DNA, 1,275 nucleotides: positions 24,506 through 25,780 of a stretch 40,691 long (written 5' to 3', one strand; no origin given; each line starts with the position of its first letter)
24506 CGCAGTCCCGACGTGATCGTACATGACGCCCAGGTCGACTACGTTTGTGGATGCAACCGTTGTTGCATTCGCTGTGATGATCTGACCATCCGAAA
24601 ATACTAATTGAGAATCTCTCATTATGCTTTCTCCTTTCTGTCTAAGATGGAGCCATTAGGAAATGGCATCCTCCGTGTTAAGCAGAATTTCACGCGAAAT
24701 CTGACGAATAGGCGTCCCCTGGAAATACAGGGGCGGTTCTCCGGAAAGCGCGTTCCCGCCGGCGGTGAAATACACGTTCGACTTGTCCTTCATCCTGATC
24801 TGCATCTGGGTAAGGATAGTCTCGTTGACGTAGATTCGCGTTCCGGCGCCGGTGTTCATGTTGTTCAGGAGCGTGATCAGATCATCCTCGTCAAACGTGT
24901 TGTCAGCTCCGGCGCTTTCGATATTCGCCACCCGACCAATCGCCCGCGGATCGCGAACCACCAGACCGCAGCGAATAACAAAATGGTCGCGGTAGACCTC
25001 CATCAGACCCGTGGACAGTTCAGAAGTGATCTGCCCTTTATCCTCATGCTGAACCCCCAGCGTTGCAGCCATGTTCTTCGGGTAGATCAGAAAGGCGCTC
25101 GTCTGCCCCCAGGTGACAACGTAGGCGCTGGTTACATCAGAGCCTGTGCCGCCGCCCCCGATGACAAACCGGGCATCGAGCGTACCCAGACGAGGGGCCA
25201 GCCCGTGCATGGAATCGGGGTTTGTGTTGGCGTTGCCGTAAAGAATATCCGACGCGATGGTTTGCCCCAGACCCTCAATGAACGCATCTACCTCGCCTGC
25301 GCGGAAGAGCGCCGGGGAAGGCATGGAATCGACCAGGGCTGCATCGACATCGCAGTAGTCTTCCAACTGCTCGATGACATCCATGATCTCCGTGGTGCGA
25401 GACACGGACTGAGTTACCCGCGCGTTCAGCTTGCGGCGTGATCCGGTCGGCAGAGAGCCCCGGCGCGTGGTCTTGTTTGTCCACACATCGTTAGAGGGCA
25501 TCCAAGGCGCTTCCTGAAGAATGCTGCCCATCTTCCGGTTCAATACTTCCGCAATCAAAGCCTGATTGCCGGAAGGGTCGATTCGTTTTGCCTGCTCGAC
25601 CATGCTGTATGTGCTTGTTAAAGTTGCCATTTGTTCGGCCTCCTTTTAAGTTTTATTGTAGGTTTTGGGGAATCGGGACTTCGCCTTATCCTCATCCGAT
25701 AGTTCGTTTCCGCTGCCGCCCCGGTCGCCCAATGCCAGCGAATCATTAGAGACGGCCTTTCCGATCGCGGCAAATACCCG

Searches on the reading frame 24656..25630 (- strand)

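Call 69: search_protein_families(library=phrogs, proteins=[window:24656-25630:-], max_evalue=0.001)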
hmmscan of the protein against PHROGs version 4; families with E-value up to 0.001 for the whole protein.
window:24656-25630:- (324 aa): 1 family
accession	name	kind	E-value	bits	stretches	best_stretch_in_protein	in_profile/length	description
phrog_212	-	head and packaging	1.9e-51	176.3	2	6-153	4-151/301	major head protein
